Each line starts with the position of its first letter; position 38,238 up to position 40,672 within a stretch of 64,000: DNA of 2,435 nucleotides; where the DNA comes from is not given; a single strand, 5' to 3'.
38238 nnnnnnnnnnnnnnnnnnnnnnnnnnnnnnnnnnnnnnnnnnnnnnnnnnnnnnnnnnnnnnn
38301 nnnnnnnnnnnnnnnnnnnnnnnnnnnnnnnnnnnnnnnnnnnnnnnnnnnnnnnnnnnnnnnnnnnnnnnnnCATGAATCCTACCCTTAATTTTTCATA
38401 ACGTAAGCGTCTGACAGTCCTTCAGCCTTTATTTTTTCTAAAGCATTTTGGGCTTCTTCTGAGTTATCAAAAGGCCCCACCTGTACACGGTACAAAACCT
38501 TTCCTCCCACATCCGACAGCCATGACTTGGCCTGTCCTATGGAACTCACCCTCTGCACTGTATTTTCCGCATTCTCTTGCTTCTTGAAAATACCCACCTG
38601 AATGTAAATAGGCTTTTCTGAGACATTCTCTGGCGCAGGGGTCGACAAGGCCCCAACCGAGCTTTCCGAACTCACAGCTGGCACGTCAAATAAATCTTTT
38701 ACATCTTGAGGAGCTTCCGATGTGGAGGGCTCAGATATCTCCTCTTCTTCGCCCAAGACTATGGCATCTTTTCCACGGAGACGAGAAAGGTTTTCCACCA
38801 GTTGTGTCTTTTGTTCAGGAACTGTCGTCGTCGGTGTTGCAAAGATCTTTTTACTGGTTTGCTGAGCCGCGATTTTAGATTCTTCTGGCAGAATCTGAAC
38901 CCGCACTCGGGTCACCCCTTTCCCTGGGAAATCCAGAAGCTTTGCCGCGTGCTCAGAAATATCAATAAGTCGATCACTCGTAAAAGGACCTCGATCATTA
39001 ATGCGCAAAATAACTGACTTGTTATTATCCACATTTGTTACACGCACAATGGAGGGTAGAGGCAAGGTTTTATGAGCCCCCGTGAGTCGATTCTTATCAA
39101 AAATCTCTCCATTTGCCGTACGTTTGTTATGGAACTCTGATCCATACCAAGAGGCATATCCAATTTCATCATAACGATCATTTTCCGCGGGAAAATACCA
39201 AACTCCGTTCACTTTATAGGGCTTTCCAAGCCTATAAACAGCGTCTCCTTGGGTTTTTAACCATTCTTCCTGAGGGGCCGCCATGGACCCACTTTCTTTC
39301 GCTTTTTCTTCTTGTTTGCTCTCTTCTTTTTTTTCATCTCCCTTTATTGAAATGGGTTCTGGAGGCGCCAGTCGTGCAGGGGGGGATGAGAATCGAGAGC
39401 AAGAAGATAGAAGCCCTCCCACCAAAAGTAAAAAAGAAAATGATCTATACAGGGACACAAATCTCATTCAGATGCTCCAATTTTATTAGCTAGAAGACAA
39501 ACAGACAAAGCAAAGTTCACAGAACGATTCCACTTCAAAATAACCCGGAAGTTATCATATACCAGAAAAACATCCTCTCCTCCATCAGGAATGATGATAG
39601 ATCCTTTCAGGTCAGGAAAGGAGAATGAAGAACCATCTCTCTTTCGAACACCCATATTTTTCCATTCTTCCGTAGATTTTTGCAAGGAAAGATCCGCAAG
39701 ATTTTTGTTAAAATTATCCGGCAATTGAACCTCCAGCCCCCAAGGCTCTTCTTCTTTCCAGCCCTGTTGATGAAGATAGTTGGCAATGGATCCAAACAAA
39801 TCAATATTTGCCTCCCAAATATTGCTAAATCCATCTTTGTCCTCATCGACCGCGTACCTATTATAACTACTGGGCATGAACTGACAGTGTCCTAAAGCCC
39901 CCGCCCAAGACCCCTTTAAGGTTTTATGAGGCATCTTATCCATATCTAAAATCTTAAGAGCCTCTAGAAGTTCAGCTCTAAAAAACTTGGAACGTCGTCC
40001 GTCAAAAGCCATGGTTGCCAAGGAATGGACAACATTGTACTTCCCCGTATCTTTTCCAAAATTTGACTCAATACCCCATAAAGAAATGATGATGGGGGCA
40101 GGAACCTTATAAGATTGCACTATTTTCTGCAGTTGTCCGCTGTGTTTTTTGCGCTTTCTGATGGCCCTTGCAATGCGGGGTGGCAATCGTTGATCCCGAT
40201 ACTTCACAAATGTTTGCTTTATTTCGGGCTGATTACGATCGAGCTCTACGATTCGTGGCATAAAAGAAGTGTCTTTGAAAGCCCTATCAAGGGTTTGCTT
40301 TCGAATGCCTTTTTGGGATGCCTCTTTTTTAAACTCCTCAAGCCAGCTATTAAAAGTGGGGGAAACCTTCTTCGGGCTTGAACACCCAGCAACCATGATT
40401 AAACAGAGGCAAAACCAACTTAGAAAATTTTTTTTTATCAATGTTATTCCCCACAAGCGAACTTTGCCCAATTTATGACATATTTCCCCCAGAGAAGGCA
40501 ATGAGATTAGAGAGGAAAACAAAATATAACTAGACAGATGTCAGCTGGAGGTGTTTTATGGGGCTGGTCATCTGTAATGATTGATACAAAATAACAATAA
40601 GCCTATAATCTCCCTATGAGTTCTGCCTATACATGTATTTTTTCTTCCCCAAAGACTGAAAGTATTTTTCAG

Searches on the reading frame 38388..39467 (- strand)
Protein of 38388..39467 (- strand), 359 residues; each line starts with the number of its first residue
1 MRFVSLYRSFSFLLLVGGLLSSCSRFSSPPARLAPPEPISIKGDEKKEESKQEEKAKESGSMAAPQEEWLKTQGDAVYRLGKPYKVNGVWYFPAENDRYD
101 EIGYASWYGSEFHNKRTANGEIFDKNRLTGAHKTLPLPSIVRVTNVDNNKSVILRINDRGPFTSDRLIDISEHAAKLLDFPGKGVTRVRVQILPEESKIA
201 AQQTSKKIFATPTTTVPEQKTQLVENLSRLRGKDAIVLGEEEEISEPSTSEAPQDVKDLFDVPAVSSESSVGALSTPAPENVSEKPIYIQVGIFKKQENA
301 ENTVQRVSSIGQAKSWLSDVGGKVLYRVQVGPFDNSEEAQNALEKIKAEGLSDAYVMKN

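Call 14: search_protein_families(library=ncbifam, proteins=[window:38388-39467:-], max_evalue=0.00001)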
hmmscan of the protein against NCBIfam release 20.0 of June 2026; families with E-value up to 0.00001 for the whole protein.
window:38388-39467:- (359 aa): 4 families
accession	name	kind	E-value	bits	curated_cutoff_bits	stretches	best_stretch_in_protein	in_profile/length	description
NF047735.1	MPL36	exception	3e-53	181.4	430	2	50-196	48-187/305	RlpA family plasminogen-binding lipoprotein MPL36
TIGR00413.1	rlpA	subfamily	6.7e-49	166.6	82.15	1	103-229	1-127/208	septal ring lytic transglycosylase RlpA family protein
NF007953.1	PRK10672.1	equivalog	9.2e-39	134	201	2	84-192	60-167/362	endolytic peptidoglycan transglycosylase RlpA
TIGR02223.1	ftsN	equivalog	1.4e-08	34.7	107.65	1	274-352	216-293/299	cell division protein FtsN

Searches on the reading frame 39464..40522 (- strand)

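Call 14: search_protein_families(library=ncbifam, proteins=[window:39464-40522:-], max_evalue=0.00001)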
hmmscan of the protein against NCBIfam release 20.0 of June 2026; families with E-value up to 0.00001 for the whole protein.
window:39464-40522:- (352 aa): 3 families
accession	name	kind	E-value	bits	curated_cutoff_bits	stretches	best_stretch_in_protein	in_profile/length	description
TIGR02283.1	MltB_2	subfamily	3.1e-99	332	248.45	1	57-348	2-298/300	lytic murein transglycosylase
TIGR02282.1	MltB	equivalog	1.5e-59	201.5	281.4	1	65-347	5-289/290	lytic murein transglycosylase B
NF008029.0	PRK10760.1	equivalog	4.7e-42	144.3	449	1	69-349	69-354/359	lytic murein transglycosylase B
